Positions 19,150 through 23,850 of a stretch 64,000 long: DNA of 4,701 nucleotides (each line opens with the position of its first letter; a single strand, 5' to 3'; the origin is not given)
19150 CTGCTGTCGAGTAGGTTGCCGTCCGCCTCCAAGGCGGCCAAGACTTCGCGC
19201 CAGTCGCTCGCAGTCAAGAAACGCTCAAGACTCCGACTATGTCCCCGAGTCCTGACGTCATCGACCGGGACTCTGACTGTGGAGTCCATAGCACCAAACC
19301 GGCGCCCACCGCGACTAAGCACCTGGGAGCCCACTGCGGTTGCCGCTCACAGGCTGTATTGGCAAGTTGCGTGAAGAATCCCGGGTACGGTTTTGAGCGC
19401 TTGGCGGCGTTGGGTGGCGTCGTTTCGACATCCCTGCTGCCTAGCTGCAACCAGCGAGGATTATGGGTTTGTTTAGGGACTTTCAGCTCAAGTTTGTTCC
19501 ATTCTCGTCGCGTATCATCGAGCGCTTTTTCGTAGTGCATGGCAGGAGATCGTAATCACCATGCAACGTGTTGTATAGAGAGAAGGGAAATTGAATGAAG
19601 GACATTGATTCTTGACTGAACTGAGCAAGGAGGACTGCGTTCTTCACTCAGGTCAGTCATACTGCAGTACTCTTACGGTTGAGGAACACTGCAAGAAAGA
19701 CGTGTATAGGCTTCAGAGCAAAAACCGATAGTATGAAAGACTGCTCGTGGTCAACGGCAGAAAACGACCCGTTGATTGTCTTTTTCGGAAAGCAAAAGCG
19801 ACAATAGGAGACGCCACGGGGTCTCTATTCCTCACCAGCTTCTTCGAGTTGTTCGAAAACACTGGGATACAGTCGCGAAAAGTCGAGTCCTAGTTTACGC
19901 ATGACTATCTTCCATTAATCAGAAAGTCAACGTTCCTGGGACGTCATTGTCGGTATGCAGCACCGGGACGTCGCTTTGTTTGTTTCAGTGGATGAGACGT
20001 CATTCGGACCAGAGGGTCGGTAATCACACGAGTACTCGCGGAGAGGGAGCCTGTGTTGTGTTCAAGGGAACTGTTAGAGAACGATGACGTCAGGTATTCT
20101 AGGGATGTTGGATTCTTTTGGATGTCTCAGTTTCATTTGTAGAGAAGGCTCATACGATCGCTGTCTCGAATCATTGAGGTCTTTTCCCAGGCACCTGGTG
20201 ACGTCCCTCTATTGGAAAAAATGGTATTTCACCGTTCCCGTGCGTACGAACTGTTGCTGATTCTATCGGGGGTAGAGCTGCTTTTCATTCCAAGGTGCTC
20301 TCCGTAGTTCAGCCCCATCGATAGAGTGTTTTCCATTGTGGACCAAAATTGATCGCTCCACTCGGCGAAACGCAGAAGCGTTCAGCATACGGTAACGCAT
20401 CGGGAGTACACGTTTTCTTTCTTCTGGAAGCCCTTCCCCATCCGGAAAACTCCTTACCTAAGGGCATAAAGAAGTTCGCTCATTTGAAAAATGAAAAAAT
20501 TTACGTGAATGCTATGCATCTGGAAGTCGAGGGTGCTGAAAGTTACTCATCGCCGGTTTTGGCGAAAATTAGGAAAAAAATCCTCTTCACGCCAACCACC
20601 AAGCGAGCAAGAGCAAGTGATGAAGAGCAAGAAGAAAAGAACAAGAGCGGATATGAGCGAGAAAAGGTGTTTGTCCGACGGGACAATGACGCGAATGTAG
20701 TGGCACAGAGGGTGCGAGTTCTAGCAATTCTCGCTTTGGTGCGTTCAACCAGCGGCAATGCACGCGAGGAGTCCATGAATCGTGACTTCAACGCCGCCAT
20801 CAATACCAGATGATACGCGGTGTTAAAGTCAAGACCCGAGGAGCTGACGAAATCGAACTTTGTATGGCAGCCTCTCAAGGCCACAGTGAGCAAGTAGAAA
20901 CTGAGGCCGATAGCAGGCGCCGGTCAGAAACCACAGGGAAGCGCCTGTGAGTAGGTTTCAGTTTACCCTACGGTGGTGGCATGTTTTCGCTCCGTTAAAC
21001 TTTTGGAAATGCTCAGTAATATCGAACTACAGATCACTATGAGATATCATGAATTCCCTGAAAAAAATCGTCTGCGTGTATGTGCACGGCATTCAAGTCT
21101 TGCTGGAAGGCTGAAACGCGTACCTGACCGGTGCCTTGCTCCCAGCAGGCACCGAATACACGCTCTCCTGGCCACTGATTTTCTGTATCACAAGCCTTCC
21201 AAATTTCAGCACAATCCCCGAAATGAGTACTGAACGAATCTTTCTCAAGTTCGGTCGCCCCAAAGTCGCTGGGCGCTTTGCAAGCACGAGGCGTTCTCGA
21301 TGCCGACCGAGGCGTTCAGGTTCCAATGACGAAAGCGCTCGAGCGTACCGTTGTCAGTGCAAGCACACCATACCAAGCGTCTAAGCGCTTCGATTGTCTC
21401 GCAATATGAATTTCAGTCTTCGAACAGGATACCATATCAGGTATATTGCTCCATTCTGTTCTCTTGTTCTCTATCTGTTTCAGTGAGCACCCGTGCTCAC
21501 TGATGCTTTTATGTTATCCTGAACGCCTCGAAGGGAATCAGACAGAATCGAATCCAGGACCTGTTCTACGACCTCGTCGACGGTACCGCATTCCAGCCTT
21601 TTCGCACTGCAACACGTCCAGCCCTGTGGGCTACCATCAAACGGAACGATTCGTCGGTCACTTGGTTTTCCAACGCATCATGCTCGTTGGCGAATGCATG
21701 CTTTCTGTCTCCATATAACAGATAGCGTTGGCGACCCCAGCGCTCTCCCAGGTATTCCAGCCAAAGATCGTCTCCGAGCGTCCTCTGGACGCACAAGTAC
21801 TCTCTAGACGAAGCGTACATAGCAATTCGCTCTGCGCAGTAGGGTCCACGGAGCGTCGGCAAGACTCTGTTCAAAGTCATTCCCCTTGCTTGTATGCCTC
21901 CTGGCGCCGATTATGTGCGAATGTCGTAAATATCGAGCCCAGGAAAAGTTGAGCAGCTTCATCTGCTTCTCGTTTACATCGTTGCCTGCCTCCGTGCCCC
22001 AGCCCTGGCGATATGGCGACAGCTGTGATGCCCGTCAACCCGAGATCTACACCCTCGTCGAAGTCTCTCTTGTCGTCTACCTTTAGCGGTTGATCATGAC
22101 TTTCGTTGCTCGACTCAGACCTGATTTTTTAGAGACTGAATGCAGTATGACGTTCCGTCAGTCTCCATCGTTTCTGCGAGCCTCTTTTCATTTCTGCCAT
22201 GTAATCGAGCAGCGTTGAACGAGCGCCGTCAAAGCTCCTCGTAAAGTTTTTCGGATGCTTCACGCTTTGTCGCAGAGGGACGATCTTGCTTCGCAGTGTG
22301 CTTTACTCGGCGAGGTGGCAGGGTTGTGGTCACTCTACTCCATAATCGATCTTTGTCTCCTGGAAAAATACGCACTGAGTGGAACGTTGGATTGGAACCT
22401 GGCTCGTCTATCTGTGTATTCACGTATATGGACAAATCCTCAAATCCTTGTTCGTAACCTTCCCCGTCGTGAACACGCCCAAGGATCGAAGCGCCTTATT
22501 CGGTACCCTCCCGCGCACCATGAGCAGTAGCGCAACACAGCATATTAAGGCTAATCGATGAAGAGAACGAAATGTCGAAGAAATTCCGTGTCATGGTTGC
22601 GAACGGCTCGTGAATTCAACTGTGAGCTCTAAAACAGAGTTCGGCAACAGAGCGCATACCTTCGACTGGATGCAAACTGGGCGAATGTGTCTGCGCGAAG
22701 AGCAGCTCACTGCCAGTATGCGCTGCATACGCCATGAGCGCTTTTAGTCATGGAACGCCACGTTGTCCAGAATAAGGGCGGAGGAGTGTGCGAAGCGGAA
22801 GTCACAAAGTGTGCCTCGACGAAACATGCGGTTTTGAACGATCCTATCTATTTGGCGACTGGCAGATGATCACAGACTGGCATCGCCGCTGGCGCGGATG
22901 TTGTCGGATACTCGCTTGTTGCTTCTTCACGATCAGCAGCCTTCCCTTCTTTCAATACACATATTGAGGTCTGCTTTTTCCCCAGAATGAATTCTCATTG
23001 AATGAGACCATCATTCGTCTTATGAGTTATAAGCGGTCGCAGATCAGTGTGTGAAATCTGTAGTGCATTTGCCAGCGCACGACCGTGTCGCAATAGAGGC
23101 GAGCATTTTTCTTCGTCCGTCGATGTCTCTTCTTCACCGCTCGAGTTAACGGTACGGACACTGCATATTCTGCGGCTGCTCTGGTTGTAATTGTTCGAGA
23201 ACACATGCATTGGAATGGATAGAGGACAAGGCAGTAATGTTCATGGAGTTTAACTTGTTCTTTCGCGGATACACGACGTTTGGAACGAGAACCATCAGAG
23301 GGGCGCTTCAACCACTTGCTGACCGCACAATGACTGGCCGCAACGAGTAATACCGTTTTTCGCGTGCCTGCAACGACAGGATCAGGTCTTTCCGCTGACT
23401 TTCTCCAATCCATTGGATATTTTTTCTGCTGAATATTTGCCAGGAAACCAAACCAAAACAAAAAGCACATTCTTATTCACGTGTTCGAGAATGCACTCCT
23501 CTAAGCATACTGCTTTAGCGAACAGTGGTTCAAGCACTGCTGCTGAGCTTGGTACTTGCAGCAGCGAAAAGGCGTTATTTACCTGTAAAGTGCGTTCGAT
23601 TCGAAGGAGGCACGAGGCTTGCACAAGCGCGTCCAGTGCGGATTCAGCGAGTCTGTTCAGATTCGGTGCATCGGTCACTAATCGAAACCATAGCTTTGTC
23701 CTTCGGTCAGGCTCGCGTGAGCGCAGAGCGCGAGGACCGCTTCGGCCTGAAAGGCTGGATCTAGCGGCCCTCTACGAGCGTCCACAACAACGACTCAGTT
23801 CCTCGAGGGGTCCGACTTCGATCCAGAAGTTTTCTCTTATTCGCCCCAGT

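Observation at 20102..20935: Fanzor/TnpB-like RuvC nuclease remnant, copy 1, beside the OSBP promoter in an AT-rich island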

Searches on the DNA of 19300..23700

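Call 80: search_rna_families(source=window, start=19300, end=23700, threshold=evalue, max_evalue=1)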
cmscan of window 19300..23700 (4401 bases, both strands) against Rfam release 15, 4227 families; matches with E-value up to 1: 0.
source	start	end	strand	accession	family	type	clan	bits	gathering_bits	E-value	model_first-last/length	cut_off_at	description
